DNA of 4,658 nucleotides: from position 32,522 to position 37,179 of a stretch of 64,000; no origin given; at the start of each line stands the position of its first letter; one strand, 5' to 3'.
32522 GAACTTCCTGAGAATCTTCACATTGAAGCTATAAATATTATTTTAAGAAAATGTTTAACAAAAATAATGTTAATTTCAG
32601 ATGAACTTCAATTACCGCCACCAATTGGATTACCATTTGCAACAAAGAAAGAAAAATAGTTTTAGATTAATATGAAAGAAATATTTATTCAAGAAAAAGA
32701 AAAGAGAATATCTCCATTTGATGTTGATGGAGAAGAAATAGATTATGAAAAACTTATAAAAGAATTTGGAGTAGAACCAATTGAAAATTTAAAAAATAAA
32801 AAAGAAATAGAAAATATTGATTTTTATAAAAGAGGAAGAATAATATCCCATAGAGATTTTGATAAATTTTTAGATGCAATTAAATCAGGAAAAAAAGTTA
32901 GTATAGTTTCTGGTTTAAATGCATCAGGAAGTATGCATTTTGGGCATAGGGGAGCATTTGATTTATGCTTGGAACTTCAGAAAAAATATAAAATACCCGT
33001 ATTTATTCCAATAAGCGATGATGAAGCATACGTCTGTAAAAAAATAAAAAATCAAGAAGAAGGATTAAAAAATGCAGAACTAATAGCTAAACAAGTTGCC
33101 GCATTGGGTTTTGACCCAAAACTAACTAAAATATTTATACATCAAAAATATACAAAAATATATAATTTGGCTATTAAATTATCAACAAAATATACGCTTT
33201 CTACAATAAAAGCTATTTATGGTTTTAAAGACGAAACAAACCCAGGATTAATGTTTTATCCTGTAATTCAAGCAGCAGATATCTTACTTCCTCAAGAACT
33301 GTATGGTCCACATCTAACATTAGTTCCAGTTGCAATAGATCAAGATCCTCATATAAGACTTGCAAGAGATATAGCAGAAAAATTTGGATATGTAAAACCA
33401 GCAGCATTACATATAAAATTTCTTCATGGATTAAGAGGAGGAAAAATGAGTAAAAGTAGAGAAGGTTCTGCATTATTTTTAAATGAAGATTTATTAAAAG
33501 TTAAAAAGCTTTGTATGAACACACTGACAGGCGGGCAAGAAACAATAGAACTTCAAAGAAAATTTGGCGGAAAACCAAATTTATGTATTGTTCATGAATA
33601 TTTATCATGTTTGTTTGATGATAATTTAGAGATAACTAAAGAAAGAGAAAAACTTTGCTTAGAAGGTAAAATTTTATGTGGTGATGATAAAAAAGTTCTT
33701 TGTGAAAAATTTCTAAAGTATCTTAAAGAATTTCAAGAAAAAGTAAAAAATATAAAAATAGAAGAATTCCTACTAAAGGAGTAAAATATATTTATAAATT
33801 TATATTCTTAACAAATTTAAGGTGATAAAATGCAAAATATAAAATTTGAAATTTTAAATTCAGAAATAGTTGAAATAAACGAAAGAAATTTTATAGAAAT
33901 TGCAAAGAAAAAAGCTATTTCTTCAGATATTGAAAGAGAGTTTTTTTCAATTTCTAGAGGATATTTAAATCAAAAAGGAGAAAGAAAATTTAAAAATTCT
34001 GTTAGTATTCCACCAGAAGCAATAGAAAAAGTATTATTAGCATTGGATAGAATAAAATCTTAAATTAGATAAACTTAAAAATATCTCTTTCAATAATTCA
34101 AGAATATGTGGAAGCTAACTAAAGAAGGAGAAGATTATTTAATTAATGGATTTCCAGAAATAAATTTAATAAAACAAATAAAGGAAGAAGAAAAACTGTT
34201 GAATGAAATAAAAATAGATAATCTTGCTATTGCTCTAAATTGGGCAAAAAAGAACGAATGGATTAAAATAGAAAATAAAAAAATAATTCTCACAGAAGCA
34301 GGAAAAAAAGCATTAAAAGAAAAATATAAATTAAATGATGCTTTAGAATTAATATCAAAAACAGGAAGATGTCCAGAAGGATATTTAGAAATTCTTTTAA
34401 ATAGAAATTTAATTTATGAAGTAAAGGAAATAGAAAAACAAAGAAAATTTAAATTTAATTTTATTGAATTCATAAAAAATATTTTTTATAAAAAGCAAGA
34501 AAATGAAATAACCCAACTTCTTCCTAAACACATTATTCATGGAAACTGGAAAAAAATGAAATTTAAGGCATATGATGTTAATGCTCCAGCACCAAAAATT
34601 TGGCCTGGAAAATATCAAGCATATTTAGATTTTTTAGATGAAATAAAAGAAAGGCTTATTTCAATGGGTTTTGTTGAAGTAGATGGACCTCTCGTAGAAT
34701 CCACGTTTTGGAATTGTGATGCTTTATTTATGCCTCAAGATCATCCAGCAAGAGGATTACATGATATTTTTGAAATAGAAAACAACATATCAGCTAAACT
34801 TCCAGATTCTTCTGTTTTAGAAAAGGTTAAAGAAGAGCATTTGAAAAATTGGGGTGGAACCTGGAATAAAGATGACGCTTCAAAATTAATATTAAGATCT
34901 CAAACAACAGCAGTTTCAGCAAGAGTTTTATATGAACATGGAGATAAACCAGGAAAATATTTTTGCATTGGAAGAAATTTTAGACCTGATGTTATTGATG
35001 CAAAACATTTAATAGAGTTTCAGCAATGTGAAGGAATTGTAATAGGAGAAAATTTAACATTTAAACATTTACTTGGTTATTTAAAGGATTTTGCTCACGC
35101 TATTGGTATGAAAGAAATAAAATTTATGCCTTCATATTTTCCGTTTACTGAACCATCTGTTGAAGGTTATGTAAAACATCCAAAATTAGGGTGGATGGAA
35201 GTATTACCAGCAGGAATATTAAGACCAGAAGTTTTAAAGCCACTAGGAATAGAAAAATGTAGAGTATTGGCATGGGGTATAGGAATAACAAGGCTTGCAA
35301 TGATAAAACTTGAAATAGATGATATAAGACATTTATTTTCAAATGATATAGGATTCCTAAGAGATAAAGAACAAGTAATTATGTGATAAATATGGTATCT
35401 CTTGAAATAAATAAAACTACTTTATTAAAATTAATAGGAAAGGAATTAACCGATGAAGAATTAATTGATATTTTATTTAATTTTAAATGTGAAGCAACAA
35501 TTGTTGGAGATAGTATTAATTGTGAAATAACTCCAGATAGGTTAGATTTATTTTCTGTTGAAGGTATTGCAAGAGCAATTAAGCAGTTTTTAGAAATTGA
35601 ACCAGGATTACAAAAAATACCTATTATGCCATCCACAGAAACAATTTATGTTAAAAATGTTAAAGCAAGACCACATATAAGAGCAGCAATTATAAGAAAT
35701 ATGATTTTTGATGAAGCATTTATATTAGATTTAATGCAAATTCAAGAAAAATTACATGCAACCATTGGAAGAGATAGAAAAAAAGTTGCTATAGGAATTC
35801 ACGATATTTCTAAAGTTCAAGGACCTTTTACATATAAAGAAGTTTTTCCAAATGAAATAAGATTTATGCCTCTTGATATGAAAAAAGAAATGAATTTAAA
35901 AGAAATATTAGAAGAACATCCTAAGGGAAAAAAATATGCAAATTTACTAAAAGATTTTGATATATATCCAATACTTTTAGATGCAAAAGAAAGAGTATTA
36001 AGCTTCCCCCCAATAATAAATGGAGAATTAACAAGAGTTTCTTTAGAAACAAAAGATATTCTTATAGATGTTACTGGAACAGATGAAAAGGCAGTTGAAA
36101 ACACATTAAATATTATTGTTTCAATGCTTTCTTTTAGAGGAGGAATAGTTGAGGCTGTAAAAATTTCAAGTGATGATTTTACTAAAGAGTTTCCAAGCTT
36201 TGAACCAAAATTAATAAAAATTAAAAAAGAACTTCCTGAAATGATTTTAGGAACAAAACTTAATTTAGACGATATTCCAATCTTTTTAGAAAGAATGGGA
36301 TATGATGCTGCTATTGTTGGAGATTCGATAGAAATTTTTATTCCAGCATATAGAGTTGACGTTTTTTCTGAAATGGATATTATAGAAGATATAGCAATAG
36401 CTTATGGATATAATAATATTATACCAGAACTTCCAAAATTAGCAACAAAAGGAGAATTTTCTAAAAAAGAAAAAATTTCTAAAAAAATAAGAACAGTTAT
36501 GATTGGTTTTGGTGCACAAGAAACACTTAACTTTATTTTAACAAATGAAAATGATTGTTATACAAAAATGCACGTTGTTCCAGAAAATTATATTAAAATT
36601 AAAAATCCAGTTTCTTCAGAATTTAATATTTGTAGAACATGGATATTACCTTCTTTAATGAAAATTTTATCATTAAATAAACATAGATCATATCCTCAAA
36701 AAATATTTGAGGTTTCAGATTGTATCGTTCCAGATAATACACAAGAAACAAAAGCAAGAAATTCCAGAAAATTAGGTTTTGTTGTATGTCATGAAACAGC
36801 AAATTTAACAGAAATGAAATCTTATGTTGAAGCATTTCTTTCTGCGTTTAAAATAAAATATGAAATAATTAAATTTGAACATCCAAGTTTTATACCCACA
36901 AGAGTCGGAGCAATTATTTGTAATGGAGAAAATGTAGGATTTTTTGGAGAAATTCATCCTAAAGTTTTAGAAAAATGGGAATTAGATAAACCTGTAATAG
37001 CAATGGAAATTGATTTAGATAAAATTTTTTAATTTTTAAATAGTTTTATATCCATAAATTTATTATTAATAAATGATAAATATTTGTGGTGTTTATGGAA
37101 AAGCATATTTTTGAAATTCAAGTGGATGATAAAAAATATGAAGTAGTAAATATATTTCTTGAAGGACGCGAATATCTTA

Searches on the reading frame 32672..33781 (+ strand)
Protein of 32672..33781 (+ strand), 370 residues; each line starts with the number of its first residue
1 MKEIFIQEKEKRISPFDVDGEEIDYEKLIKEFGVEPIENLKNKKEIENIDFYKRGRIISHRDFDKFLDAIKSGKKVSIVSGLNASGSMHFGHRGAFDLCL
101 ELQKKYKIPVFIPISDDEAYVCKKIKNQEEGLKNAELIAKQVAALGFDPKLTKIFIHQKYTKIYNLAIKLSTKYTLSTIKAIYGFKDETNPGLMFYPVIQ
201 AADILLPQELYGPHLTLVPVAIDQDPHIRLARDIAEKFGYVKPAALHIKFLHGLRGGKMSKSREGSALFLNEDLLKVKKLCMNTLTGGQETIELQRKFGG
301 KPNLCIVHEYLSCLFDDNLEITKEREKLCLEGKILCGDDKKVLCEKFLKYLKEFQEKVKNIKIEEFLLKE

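Call 63: search_protein_families(library=pfam, proteins=[window:32672-33781:+], max_evalue=0.00001)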
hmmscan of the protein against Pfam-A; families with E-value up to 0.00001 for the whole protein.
window:32672-33781:+ (370 aa): 1 family
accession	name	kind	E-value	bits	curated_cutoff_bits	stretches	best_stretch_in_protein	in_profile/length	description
PF00579.31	tRNA-synt_1b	-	4.8e-39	134.9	21.1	1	73-351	3-291/292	tRNA synthetases class I (W and Y)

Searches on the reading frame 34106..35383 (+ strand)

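Call 63: search_protein_families(library=pfam, proteins=[window:34106-35383:+], max_evalue=0.00001)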
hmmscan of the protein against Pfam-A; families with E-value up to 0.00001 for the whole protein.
window:34106-35383:+ (426 aa): 1 family
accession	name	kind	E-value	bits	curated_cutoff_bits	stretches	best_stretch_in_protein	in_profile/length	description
PF01409.25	tRNA-synt_2d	-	6.6e-83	278.4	19.8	1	156-419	2-244/246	tRNA synthetases class II core domain (F)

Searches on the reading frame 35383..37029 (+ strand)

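Call 63: search_protein_families(library=pfam, proteins=[window:35383-37029:+], max_evalue=0.00001)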
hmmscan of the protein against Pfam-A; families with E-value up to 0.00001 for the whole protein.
window:35383-37029:+ (549 aa): 4 families
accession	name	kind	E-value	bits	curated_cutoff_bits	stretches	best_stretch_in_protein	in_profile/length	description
PF17759.6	tRNA_synthFbeta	-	7.4e-47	160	22.4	1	349-545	4-214/214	Phenylalanyl tRNA synthetase beta chain CLM domain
PF03484.21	B5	-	5.6e-20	71.7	28.6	1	278-343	1-67/67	tRNA synthetase B5 domain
PF03483.22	B3_4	-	6.8e-09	36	29.3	1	120-241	41-135/174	B3/4 domain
PF18262.7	PhetRS_B1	-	2.5e-06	28.1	26.8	0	6-71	3-82/83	Phe-tRNA synthetase beta subunit B1 domain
